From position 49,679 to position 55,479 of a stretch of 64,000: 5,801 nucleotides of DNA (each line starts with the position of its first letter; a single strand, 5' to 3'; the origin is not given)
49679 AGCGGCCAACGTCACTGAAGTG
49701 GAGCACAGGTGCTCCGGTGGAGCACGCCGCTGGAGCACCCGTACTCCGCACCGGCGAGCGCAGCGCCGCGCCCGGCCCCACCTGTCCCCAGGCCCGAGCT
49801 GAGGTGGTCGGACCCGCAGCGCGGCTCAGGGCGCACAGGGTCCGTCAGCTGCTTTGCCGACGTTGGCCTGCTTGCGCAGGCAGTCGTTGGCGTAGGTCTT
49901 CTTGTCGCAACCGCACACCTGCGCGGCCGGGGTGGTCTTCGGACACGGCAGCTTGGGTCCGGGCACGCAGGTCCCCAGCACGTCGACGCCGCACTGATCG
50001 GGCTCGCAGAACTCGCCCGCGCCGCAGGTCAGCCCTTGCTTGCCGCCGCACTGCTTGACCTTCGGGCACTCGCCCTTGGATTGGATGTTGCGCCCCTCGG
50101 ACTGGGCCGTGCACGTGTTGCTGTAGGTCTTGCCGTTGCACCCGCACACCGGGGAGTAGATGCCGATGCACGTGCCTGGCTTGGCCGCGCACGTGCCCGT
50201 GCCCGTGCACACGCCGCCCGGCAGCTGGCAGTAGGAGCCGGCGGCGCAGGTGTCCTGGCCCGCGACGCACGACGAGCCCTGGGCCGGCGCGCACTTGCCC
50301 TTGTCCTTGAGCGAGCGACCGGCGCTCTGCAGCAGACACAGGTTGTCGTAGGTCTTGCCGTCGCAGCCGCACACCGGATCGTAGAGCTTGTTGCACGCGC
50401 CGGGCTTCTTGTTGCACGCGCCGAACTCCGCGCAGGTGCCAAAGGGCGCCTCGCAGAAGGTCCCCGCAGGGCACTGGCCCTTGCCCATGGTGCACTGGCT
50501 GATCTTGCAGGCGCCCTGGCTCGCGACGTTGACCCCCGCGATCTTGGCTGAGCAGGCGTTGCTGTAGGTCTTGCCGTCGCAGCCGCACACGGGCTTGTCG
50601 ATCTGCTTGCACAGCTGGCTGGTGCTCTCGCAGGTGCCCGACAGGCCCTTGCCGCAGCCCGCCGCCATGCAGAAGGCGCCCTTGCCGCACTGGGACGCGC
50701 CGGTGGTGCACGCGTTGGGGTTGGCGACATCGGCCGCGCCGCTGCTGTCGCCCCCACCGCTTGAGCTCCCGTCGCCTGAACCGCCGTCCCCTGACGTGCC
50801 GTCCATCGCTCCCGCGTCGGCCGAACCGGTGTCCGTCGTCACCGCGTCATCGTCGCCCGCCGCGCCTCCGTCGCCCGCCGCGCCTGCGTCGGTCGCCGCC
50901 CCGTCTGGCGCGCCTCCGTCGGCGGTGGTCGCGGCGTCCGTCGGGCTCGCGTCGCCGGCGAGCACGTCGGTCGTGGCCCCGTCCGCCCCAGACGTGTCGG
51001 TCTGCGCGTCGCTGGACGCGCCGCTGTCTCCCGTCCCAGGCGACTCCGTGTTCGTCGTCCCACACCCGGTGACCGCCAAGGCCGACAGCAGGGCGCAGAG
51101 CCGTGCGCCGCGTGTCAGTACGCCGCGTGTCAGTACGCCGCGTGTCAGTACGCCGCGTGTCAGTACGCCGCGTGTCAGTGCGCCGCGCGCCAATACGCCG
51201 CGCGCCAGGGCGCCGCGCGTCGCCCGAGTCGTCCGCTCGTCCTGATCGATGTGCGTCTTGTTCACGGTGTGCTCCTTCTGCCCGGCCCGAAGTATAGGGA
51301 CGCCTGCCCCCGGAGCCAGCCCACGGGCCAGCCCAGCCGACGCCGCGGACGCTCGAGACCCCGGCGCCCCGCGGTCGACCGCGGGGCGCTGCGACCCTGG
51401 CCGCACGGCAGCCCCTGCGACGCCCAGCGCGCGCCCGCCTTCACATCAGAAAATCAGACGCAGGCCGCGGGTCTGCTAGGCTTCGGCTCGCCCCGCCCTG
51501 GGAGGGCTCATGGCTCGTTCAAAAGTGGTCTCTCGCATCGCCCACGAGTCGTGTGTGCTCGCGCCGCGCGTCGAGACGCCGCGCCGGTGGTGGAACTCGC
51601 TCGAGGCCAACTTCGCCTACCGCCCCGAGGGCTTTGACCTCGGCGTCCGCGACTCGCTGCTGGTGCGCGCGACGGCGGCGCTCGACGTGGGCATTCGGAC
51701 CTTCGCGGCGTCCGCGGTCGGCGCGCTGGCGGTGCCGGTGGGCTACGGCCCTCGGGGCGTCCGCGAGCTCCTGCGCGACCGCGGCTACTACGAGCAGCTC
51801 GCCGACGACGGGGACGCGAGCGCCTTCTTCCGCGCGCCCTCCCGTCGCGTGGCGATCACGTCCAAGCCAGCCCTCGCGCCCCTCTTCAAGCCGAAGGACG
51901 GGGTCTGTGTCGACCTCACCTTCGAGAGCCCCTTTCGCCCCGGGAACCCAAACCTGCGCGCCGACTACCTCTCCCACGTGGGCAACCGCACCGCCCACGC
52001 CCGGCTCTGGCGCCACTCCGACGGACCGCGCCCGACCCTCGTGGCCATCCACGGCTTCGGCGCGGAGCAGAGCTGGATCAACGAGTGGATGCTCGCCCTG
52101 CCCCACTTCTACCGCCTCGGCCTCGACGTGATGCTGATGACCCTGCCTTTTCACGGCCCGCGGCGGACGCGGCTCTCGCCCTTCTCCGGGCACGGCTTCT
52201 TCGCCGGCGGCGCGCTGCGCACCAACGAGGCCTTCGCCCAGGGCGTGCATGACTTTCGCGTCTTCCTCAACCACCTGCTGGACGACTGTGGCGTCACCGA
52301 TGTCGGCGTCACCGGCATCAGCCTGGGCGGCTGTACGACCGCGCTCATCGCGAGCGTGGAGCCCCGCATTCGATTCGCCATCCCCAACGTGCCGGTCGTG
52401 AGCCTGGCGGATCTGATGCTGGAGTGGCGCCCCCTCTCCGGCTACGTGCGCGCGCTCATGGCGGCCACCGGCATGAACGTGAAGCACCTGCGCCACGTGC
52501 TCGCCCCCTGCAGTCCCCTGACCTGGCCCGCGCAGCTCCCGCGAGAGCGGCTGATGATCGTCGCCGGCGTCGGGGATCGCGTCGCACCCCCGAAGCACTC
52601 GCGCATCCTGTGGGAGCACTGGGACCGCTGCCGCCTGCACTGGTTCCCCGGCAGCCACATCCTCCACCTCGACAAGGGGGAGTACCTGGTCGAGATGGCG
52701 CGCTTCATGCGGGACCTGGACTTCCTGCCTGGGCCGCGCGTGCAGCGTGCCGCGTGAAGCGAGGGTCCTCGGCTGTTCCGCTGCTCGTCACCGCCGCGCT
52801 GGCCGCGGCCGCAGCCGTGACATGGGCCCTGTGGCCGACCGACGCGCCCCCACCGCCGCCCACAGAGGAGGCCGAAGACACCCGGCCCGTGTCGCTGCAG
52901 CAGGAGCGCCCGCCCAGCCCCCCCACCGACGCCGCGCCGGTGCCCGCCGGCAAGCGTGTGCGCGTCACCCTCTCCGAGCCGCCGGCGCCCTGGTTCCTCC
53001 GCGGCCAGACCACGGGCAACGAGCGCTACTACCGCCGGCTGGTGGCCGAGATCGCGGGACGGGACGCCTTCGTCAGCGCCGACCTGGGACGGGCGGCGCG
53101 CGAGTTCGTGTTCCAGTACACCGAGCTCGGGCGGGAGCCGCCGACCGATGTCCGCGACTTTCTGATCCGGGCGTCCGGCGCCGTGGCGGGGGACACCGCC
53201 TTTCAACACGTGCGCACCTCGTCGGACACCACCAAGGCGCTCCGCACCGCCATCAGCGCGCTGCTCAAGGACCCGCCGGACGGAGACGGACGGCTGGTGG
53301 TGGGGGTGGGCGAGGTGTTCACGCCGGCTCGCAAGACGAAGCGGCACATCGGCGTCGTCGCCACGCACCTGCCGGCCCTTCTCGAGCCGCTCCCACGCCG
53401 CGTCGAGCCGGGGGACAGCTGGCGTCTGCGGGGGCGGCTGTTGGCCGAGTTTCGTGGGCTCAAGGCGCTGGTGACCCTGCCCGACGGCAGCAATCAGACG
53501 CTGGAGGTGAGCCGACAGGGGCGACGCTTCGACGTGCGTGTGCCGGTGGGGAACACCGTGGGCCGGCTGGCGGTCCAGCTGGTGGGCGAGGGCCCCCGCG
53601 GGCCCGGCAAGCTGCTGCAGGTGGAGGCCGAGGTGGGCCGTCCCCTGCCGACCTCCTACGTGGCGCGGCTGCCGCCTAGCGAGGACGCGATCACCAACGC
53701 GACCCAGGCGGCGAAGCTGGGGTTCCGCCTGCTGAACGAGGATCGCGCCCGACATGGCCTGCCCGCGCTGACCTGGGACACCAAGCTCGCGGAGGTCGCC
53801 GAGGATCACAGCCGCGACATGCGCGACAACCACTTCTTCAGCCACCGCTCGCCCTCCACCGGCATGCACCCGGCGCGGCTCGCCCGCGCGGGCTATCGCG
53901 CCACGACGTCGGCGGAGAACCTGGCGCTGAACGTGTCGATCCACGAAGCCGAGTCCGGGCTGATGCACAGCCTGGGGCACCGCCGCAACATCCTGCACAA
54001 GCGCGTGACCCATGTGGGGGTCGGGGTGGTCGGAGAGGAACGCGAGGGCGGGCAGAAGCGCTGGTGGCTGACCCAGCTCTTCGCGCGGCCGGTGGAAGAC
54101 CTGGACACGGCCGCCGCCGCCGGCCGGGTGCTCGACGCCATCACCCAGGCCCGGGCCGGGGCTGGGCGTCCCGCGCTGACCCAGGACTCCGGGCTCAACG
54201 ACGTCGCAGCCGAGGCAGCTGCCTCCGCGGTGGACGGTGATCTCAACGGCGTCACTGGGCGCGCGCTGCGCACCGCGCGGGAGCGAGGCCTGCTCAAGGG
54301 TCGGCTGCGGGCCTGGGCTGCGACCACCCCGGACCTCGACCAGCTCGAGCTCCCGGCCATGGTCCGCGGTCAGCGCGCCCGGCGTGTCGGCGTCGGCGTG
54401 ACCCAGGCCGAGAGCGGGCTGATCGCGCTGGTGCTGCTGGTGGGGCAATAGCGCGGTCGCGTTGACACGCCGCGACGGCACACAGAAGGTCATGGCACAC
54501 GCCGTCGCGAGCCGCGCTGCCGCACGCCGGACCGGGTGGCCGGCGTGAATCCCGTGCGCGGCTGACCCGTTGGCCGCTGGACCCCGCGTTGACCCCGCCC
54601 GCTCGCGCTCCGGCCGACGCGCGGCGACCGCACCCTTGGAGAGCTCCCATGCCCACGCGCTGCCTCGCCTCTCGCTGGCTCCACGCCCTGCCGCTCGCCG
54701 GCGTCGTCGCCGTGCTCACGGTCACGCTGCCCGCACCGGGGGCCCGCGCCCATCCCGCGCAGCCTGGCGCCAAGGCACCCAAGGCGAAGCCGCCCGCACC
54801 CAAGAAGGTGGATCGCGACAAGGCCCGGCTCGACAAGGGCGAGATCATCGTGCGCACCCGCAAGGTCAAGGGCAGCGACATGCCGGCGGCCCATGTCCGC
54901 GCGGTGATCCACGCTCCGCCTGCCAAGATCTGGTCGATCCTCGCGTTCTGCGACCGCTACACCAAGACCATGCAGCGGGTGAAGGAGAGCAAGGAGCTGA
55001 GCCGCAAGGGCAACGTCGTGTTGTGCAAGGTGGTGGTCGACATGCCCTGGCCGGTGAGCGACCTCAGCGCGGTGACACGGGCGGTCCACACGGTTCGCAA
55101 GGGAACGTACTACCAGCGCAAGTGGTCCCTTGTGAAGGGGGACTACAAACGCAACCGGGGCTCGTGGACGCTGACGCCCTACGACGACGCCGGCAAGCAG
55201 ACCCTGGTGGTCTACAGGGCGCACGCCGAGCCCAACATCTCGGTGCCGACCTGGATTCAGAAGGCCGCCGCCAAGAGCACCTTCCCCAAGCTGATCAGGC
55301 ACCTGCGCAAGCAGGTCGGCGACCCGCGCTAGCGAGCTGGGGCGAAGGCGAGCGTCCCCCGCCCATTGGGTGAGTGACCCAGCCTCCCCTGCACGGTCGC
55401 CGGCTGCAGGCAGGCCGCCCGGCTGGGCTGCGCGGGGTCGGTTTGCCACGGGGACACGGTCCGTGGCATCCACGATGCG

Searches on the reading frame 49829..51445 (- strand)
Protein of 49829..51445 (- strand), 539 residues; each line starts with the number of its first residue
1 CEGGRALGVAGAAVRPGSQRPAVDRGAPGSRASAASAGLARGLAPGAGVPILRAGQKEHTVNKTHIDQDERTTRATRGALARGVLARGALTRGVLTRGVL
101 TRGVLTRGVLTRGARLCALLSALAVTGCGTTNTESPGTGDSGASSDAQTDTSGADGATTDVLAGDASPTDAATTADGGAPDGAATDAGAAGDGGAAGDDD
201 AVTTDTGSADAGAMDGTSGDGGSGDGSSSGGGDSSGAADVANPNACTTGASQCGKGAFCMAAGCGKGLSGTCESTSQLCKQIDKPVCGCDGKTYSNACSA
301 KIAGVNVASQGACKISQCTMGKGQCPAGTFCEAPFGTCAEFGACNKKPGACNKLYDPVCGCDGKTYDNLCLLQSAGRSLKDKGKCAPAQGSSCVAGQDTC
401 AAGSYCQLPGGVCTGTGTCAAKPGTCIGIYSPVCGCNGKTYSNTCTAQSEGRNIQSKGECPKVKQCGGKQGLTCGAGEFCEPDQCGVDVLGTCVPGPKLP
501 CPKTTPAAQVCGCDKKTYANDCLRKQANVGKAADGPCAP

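Call 65: search_protein_families(library=pfam, proteins=[window:49829-51445:-], max_evalue=0.0001)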
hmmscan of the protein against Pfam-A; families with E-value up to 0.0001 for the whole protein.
window:49829-51445:- (539 aa): 3 families
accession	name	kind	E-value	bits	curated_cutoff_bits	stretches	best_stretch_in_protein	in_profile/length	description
PF00050.26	Kazal_1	-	8.4e-23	80.6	21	2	344-372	1-30/49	Kazal-type serine protease inhibitor domain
PF07648.20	Kazal_2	-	2.1e-17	63.4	22.8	1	349-384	4-40/48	Kazal-type serine protease inhibitor domain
PF21287.3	Kazal_CFAI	-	3e-05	24.7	27.7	0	346-375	2-31/46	Complement factor I, KAZAL domain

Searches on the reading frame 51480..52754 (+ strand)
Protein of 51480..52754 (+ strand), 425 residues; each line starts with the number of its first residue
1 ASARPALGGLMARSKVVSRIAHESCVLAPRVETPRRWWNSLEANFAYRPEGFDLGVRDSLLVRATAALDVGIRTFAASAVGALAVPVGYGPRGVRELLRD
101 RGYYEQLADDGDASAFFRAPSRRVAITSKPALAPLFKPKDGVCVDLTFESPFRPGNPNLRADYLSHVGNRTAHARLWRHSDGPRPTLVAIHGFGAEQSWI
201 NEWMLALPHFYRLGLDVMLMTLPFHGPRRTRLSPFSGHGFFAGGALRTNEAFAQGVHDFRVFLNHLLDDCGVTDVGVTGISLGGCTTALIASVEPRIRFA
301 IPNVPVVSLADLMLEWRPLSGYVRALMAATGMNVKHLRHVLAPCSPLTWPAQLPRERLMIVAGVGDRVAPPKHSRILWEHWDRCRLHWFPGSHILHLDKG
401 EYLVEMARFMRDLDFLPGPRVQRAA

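Call 65: search_protein_families(library=pfam, proteins=[window:51480-52754:+], max_evalue=0.0001)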
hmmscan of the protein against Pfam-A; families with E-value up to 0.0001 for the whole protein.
window:51480-52754:+ (425 aa): 2 families
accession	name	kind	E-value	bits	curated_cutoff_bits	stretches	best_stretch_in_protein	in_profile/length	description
PF00561.26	Abhydrolase_1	-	1.1e-05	25.6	25.8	0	185-295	1-91/245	alpha/beta hydrolase fold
PF12146.15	Hydrolase_4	-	9.2e-05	22.3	27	0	184-313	4-117/239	Serine aminopeptidase, S33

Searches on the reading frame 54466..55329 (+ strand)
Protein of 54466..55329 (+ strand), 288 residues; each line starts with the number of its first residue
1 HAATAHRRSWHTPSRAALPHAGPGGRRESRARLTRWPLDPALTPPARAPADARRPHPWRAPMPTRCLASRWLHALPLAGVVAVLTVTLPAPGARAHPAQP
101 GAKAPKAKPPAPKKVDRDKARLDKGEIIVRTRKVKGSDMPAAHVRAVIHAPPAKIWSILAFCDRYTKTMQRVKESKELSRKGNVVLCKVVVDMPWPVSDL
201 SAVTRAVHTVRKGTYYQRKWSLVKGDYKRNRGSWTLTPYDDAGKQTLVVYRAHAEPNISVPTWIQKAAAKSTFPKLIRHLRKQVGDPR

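Call 65: search_protein_families(library=pfam, proteins=[window:54466-55329:+], max_evalue=0.0001)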
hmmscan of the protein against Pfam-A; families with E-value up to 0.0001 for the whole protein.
window:54466-55329:+ (288 aa): 1 family
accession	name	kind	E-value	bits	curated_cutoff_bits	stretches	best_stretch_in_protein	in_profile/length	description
PF03364.25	Polyketide_cyc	-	1.2e-11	45.3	23.4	1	148-280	1-125/126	Polyketide cyclase / dehydrase and lipid transport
